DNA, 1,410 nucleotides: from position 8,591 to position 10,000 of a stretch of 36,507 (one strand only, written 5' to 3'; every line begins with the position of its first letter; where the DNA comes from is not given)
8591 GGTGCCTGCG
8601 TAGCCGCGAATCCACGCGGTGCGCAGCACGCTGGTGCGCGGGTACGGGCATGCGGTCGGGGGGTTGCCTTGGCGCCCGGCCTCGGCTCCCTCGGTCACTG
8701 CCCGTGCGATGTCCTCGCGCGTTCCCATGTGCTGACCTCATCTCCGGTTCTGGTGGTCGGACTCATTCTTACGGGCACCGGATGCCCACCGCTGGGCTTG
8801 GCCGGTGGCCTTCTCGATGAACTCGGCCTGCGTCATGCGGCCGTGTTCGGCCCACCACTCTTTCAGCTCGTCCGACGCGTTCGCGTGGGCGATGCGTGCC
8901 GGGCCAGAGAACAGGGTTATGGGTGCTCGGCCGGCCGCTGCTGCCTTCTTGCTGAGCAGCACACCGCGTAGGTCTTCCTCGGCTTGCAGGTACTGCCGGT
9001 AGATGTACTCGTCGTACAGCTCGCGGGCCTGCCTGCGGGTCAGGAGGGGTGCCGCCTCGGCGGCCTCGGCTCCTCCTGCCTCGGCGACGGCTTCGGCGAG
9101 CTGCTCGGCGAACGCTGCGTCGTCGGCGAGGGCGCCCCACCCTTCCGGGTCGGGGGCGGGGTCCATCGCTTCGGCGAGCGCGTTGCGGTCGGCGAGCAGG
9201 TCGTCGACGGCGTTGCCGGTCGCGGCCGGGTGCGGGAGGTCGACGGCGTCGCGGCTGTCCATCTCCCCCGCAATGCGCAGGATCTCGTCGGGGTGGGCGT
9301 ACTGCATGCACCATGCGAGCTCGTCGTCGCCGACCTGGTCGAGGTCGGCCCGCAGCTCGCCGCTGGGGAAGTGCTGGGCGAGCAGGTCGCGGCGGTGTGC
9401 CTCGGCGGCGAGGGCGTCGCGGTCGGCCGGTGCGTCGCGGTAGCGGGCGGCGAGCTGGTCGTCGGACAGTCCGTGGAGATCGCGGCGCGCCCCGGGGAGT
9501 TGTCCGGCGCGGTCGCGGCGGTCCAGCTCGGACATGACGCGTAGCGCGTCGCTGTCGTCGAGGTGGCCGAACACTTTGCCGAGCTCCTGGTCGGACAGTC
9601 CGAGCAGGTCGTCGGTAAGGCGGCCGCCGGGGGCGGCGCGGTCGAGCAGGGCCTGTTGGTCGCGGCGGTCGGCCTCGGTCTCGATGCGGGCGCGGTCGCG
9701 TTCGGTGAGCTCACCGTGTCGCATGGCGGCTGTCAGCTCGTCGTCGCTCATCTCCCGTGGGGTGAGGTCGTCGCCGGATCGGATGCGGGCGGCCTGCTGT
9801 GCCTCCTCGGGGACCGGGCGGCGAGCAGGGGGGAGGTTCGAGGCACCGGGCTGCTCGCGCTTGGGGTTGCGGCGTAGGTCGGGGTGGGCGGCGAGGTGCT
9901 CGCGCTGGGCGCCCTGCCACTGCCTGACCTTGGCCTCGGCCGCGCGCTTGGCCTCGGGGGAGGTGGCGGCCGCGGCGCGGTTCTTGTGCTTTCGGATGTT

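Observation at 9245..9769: MuF-like protein carries a 350-aa-plus extension with four tandem roughly 45-aa repeats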

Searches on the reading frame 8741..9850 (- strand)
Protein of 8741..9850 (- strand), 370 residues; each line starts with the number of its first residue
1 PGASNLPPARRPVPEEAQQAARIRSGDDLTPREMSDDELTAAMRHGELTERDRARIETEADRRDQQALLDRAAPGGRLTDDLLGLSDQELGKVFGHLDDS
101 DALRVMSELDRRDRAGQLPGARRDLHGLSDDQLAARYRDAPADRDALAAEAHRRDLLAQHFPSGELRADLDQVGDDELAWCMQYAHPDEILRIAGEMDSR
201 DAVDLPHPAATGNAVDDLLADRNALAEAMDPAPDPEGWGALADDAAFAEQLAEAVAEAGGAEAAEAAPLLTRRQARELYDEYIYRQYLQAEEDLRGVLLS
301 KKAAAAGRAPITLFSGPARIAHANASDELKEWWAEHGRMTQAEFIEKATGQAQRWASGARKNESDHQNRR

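Call 5: search_protein_families(library=phrogs, proteins=[window:8741-9850:-], max_evalue=0.1)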
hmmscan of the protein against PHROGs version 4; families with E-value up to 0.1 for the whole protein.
window:8741-9850:- (370 aa): 2 families
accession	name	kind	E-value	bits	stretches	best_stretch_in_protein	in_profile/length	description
phrog_12049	-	head and packaging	1e-146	491.6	1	2-370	369-745/745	head morphogenesis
phrog_16493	-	head and packaging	5.6e-05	23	1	269-341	422-498/535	head maturation protease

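Call 18: find_homologous_proteins(query=window:8741-9841:-, max_evalue=0.001)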
Query window:8741-9841:- (367 aa): 75 proteins with E <= 0.001 among 8000 candidates.
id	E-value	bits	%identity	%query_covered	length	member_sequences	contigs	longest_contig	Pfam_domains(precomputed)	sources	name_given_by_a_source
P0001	6.3e-167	574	75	100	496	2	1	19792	PF06152.17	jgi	jgi:hypothetical protein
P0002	1.0e-136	474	66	99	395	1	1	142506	-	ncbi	ncbi:hypothetical protein [Streptomyces sp. NPDC003299]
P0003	5.1e-134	465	65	100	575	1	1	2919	PF06152.17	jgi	jgi:hypothetical protein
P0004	4.9e-133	462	66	100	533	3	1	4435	PF06152.17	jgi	jgi:hypothetical protein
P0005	3.7e-129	449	64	100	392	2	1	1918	-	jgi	jgi:hypothetical protein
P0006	1.9e-128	447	64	100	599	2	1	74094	PF06152.17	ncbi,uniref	ncbi:phage minor capsid protein [Streptomyces sp. HUCO-GS316]|uniref:phage minor capsid protein n=1 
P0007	2.7e-122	427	62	100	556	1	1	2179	PF06152.17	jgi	jgi:hypothetical protein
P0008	3.4e-120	420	61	100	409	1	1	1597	-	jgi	jgi:hypothetical protein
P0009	8.5e-113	396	63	92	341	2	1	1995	-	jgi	jgi:hypothetical protein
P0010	6.4e-112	393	63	86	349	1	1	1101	-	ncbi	ncbi:phage capsid protein, partial [Streptomyces althioticus]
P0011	1.1e-110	389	63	87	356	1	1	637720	-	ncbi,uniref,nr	ncbi:hypothetical protein OG453_38060 [Streptomyces sp. NBC_01381]|uniref:hypothetical protein n=1 T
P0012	1.5e-107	378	60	94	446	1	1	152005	-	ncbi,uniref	ncbi:hypothetical protein [Streptomyces sp. NEAU-174]|uniref:hypothetical protein n=1 Tax=Streptomyc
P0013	5.1e-105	370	54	100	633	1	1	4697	PF06152.17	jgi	jgi:hypothetical protein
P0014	3.4e-91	325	58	80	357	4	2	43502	-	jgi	-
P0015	2.8e-89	318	63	68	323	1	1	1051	-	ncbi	ncbi:phage capsid protein, partial [Streptomyces bacillaris]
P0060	4.8e-59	219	43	84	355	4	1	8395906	-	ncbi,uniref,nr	ncbi:hypothetical protein [Streptomyces marianii]|uniref:Uncharacterized protein n=1 Tax=Streptomyce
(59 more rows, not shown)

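Call 22: find_encoding_contigs(protein=P0060, flank=8000, max_places=3)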
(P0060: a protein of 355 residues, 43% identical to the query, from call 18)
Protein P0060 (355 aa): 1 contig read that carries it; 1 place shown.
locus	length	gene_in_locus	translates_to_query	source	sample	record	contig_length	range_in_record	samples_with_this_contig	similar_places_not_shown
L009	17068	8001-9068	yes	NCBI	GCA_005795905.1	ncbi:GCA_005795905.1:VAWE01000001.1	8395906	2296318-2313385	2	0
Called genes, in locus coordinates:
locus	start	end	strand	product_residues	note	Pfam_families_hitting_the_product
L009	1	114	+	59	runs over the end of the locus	-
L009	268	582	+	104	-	-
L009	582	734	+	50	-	-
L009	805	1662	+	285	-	-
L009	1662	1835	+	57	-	-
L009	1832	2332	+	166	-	-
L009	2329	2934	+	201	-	-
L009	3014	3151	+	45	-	-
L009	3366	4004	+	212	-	PF13936:HTH_38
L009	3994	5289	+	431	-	PF03237:Terminase_6N, PF04466:Terminase_3 (faint)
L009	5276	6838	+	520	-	PF05133:SPP1_portal (faint)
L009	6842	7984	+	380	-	PF06152:Phage_min_cap2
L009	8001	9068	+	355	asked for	-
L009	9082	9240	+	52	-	PF04957:RMF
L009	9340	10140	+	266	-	-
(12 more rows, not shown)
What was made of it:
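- In the S. marianii prophage the MuF core (380 aa) and the module (355 aa) are separate adjacent genes (call 22).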

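Call 24: search_protein_families(library=pfam, proteins=[P0060, P0014, window:8741-9841:-], max_evalue=10)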
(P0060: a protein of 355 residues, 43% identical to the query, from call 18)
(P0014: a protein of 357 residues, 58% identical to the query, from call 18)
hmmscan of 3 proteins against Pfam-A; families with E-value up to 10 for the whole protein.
P0060 (355 aa): 0 families

P0014 (357 aa): 0 families

window:8741-9841:- (367 aa): 1 family
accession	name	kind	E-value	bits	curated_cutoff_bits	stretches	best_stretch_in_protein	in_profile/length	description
PF03448.22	MgtE_N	-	0.051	14.5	25.9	2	55-111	35-90/102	MgtE intracellular N domain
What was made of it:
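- On Known helical repeat families (FliG/MgtE-N ARM-like, SAP/HeH): MgtE_N E=0.051, below threshold (call 24).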

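Call 26: search_solved_structures(query=A2, max_evalue=10, show_alignments=2)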
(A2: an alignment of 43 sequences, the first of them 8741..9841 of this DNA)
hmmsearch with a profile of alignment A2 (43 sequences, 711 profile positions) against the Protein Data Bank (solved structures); distinct sequences matched with E-value up to 10: 0.

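Call 35: predict_structure(alignment_id=A2)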
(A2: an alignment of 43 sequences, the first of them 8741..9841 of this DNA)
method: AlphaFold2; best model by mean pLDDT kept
length: 367 residues; sequences in the alignment: 43
mean_pLDDT: 89.0   pTM: 0.55
mean pLDDT of the five models: 89.0, 88.4, 87.4, 86.7, 86.5
residues with pLDDT >= 90: 255; 70-90: 82; 50-70: 23; < 50: 7
segments of 3 or more residues with pLDDT < 50: 259-263
pLDDT, mean of each block of 10 residues (from residue 1): 77 94 94 95 95 95 96 93 96 95 94 91 95 96 95 94 95 96 96 88 88 91 76 58 78 59 63 91 96 96 96 92 97 91 85 84 79
secondary structure, 60 per line:
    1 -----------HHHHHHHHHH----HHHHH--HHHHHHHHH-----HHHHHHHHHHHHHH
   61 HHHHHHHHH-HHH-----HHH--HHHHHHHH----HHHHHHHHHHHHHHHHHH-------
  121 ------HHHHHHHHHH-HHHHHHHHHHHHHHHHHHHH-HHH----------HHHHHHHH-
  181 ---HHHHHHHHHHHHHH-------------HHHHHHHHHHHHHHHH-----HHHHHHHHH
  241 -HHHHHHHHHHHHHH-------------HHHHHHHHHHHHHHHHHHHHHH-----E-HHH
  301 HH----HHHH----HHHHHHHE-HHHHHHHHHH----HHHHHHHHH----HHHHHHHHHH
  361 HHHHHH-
elements in order: H12-21 H26-30 H33-41 H47-69 H84-91 H96-113 H127-136 H138-157 H172-179 H184-197 H211-226 H232-240 H242-255 H269-290 H298-302 H307-310 H315-321 H324-333 H338-346 H351-366
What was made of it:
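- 9659..9778 (-): Hairpin repeat unit 1 (residues 392-431), present in every homologue. Modelled as helix-turn-helix (call 35).
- On Capsid maturation protease (database label of homologues): The extension is all-helical (call 35).
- Checked: AlphaFold2 models the whole extension as all-helical with mean pLDDT 89 (call 35).
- The AF2 model has pLDDT >90 through the array, including the inter-unit turns (call 35). The extension is entirely helical (call 35).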

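Call 38: fold_search(model_id=the predicted structure, library=pdb)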
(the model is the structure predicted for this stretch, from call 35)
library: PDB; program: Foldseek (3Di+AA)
matches with E <= 10: 45; with E <= 0.001: 0
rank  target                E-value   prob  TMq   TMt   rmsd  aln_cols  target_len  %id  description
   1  4wvd_A                1.3e+00  0.08  0.12  0.18  24.9       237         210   14  Identification of a novel FXR ligand that regulates metabolism (released 2015-02-11)
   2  3hjl                  1.8e+00  0.04  0.10  0.11  24.1       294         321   10  The structure of full-length FliG from Aquifex aeolicus (released 2010-08-04)
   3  8fy4_C                1.9e+00  0.06  0.10  0.15  20.8       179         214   14  Structure of NOT1:NOT10:NOT11 module of the chicken CCR4-NOT complex (released 2023-08-30)
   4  3e0s_A                2.5e+00  0.04  0.11  0.14  29.8       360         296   12  Crystal structure of an uncharacterized protein from Chlorobium tepidum (released 2008-08-26)
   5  8aqm_A                3.6e+00  0.03  0.13  0.15  27.4       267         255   11  Crystal structure of PPARG and NCOR2 with an inverse agonist (compound 6a) (released 2022-11-09)
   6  7z8j_m                3.6e+00  0.02  0.12  0.09  24.7       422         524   13  Cytoplasmic dynein (A2) bound to BICDR1 (released 2022-07-27)
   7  6qva                  3.6e+00  0.01  0.09  0.10  28.4       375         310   12  Crystal structure of a CHAD domain from Chlorobium tepidum in complex with inorganic polyphosphate (released 2019-05-29)
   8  5yjc_B                3.8e+00  0.04  0.13  0.17  26.8       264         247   12  Structural insights into the CRISPR-Cas-associated ribonuclease activity of Staphylococcus epidermidis Csm6 (released 2018-10-17)
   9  5o7t_A                3.8e+00  0.02  0.07  0.06  17.9       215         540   13  Crystal structure of KlenTaq mutant M747K in a closed ternary complex with a dG:dCTP base pair (released 2017-11-29)
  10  8rg0_u                4.0e+00  0.02  0.10  0.06  27.3       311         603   12  Structure of human eIF3 core from closed 48S translation initiation complex (released 2024-08-14)
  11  5lu1_F                4.4e+00  0.05  0.13  0.18  23.5       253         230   11  Human 14-3-3 sigma CLU3 mutant complexed with short HSPB6 phosphopeptide (released 2017-02-01)
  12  8a7u_B                4.4e+00  0.02  0.11  0.12  24.7       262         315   11  PcIDS1_F315D in complex with Mg2+ and GPP (released 2023-05-31)
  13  8xl2_D                4.4e+00  0.02  0.11  0.08  20.1       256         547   13  Human acetyl-CoA carboxylase 1 filament in complex with acetyl-CoA (ACC1-inact) (released 2024-10-23)
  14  6rd4_4                4.9e+00  0.04  0.12  0.15  28.5       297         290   11  CryoEM structure of Polytomella F-ATP synthase, Full dimer, composite map (released 2019-07-03)
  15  3usy_A                4.9e+00  0.03  0.10  0.15  24.1       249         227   13  Crystal structure of Flig (residue 116-343) from H. Pylori (released 2011-12-14)
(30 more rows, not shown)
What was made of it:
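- Tried and rejected: Foldseek of the whole extension against the PDB gave E>1 (call 38).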

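Call 41: fold_search(model_id=the predicted structure, library=viral)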
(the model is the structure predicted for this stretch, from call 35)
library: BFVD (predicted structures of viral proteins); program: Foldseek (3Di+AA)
matches with E <= 10: 76; with E <= 0.001: 1
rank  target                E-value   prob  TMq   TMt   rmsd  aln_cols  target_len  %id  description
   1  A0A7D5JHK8            2.8e-15  1.00  0.28  0.18  25.0       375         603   38  Capsid maturation protease [Streptomyces phage Eklok]
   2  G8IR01                4.4e-03  1.00  0.21  0.09  26.1       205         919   24  MuF-like minor capsid protein [Mycobacterium phage Fionnbharth]
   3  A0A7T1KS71            6.2e-03  0.99  0.22  0.11  19.4       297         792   20  MuF-like minor capsid protein [Gordonia phage Dexdert]
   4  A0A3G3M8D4            1.2e-02  0.98  0.21  0.08  21.0       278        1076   19  MuF-like minor capsid protein [Gordonia phage Fosterous]
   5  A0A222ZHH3            3.3e-02  0.60  0.21  0.15  28.9       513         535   16  (no name in the UniProt tables at hand)
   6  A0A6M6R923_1          1.1e+00  0.06  0.12  0.07  28.2       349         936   13  Uncharacterized protein [Sedum sarmentosum dicistroviridae]
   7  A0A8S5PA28            1.5e+00  0.03  0.11  0.05  29.0       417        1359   15  Minor tail protein [Siphoviridae sp. ctpoI7]
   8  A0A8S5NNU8            1.8e+00  0.04  0.10  0.13  15.1       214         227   15  DNA binding domain protein [Myoviridae sp. ctj3P51]
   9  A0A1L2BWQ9            2.2e+00  0.04  0.09  0.16  29.1       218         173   16  Uncharacterized protein [Nodularia phage vB_NpeS-2AV2]
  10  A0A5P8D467            2.3e+00  0.03  0.08  0.14  23.1       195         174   19  (no name in the UniProt tables at hand)
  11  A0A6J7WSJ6            2.6e+00  0.05  0.10  0.06  17.3       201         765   12  PA14 domain containing protein [uncultured Caudovirales phage]
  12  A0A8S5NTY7            2.7e+00  0.06  0.12  0.15  18.1       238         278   14  Uncharacterized protein [Myoviridae sp. cthRr4]
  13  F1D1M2                2.9e+00  0.05  0.10  0.19  21.2       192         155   11  Uncharacterized protein ORF198 [Vibrio phage ICP1]
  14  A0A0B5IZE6            2.9e+00  0.04  0.08  0.07  18.9       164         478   16  Ankyrin repeat protein [Pandoravirus inopinatum]
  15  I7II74                2.9e+00  0.02  0.09  0.07  44.9       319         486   13  Tail fiber protein [Campylobacter phage CP21]
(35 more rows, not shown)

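Call 42: search_dna_similar(query=window:8741-9841:-, collection=phages, mode=protein, max_rows=60, max_evalue=1, rows=spread)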
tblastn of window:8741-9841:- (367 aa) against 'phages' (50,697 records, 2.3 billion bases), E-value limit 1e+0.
Records with a match: 153; places in all: 153; records where one place covers at least 80% of the query: 20.
Best place of each record, by identity: 60-80% 2; <60% 151.
By first word of the organism name: Mycobacterium 97; Streptomyces 36; Arthrobacter 15; Gordonia 3; Microbacterium 1; Microcystis 1.
By host as written in the record: Mycobacterium smegmatis mc2 155 60; Mycobacterium smegmatis mc#155 24; Streptomyces sanglieri UNT16F27A 16; Streptomyces venezuelae ATCC 10712 11; Arthrobacter sp. ATCC 21022 11; Mycobacterium smegmatis mc2155 6; Arthrobacter globiformis B-2979 3; Streptomyces griseus ATCC 10137 2; and 15 more.
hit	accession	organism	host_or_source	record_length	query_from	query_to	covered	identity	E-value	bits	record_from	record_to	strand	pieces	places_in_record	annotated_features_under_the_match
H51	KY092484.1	Streptomyces phage Raleigh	Streptomyces griseus ATCC 10137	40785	1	367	100%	60.8%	2e-106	348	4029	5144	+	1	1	MuF-like minor capsid protein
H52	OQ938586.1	Streptomyces phage SoJo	Streptomyces mirabilis NRRL B-2400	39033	2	367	100%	59.7%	6e-95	315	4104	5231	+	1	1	4: capsid maturation protease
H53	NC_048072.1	Streptomyces phage Darolandstone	Streptomyces platensis MJ1A1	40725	1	367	100%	58.8%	2e-114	371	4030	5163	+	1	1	4: head morphogenesis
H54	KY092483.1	Streptomyces phage Bioscum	Streptomyces venezuelae ATCC 10712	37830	2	367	87%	58.4%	6e-73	334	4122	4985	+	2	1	MuF-like minor capsid protein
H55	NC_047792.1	Streptomyces phage Ididsumtinwong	Streptomyces venezuelae ATCC 10712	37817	2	367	87%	58.4%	6e-73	334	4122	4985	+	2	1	head morphogenesis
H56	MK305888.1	Streptomyces phage Austintatious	Streptomyces venezuelae ATCC 10712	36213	2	367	87%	57.4%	6e-73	330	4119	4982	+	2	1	4: MuF-like minor capsid protein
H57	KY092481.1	Streptomyces phage PapayaSalad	Streptomyces venezuelae ATCC 10712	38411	2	367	87%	57.1%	2e-72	326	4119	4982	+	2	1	MuF-like minor capsid protein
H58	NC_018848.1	Streptomyces phage SV1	Streptomyces venezuelae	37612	2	367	87%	56.1%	2e-71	324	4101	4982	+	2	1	head morphogenesis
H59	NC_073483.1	Streptomyces phage Ignacio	Streptomyces sanglieri UNT16F27A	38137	16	367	67%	59.0%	2e-38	207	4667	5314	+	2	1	5: capsid maturation protease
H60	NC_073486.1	Streptomyces phage Vondra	Streptomyces sanglieri UNT16F27A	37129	16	367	67%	59.0%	2e-38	207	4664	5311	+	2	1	5: capsid maturation protease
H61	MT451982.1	Streptomyces phage Cumberbatch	Streptomyces sanglieri UNT16F27A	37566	16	367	67%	57.0%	3e-36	201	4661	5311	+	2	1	5: capsid maturation protease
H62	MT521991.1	Streptomyces phage Eklok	Streptomyces sanglieri UNT16F27A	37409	16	367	67%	57.0%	4e-36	201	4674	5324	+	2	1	5: capsid maturation protease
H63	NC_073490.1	Streptomyces phage Eastland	Streptomyces sanglieri UNT16F27A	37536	16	367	67%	57.0%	4e-36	201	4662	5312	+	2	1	5: capsid maturation protease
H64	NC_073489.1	Streptomyces phage Piccadilly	Streptomyces sanglieri UNT16F27A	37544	16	367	67%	57.0%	4e-36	201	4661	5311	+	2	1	5: capsid maturation protease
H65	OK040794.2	Arthrobacter phage Atuin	Arthrobacter globiformis NRRL B-2979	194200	265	341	21%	45.0%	5e-9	64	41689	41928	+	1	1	71: DNA helicase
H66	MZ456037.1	Microbacterium phage Pickles13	Microbacterium foliorum NRRL B-24224 SEA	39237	270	341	20%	40.3%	2e-4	49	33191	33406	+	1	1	53: hypothetical protein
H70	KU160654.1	Arthrobacter phage Laroye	Arthrobacter sp. ATCC 21022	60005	271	341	19%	34.7%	1e-2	44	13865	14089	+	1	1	17: capsid maturation protease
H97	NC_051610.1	Mycobacterium phage Adephagia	Mycobacterium smegmatis mc2 155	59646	275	354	22%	29.3%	4e-1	39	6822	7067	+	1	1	10: head maturation protease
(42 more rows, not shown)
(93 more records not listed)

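Call 43: get_annotated_region(hit=H65, flank=4000)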
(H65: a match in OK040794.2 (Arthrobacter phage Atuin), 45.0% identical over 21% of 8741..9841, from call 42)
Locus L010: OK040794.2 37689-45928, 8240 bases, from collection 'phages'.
description: Arthrobacter phage Atuin, complete genome.
organism: Arthrobacter phage Atuin (NCBI taxid 2885972)
taxonomy: Viruses; Duplodnaviria; Heunggongvirae; Uroviricota; Caudoviricetes
host: Arthrobacter globiformis NRRL B-2979; source: soil; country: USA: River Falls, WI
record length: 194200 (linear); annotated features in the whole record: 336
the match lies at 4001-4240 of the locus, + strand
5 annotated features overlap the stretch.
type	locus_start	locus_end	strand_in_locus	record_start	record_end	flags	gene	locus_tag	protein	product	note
CDS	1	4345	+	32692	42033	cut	71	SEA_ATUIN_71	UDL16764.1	DNA helicase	-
CDS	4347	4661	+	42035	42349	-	72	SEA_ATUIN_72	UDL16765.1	hypothetical protein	-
CDS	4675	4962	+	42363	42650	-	73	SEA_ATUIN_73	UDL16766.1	hypothetical protein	-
CDS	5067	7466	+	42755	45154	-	74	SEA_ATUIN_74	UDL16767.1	hypothetical protein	-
CDS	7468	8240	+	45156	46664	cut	75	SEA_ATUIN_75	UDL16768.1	capsid maturation protease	-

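Call 44: get_annotated_region(hit=H66, flank=3000)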
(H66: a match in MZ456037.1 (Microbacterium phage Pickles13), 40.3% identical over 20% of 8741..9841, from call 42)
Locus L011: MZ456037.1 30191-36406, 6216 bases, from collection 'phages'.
description: Microbacterium phage Pickles13, complete genome.
organism: Microbacterium phage Pickles13 (NCBI taxid 2862996)
taxonomy: Viruses; Duplodnaviria; Heunggongvirae; Uroviricota; Caudoviricetes; Appavirus
host: Microbacterium foliorum NRRL B-24224 SEA; source: soil; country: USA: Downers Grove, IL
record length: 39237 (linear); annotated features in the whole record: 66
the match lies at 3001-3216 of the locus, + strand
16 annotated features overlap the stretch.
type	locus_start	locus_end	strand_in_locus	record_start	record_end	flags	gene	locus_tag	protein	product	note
CDS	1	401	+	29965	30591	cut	46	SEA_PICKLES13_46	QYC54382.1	acetyltransferase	-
tRNA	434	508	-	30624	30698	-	47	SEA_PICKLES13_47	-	tRNA-Gly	tRNA-Gly(ccc)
CDS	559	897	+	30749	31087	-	48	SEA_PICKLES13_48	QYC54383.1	hypothetical protein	-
CDS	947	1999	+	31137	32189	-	49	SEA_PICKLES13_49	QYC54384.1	hypothetical protein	-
CDS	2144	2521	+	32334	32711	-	50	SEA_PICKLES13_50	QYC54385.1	hypothetical protein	-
CDS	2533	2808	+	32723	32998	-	51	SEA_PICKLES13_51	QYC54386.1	helix-turn-helix DNA binding domain protein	-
CDS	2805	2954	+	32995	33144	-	52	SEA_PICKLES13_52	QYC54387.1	hypothetical protein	-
CDS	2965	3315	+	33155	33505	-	53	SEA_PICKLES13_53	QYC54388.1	hypothetical protein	-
CDS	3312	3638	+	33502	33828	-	54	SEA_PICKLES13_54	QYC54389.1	helix-turn-helix DNA binding domain protein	-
CDS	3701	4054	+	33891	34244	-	55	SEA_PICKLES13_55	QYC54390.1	hypothetical protein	-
CDS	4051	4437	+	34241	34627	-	56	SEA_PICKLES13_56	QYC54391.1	hypothetical protein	-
CDS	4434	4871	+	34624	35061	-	57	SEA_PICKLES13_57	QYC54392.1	helix-turn-helix DNA binding domain protein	-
CDS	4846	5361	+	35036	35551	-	58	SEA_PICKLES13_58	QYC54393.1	DNA binding protein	-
CDS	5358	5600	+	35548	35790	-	59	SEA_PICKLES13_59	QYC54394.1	hypothetical protein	-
CDS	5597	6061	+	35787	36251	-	60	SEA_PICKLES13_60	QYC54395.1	hypothetical protein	-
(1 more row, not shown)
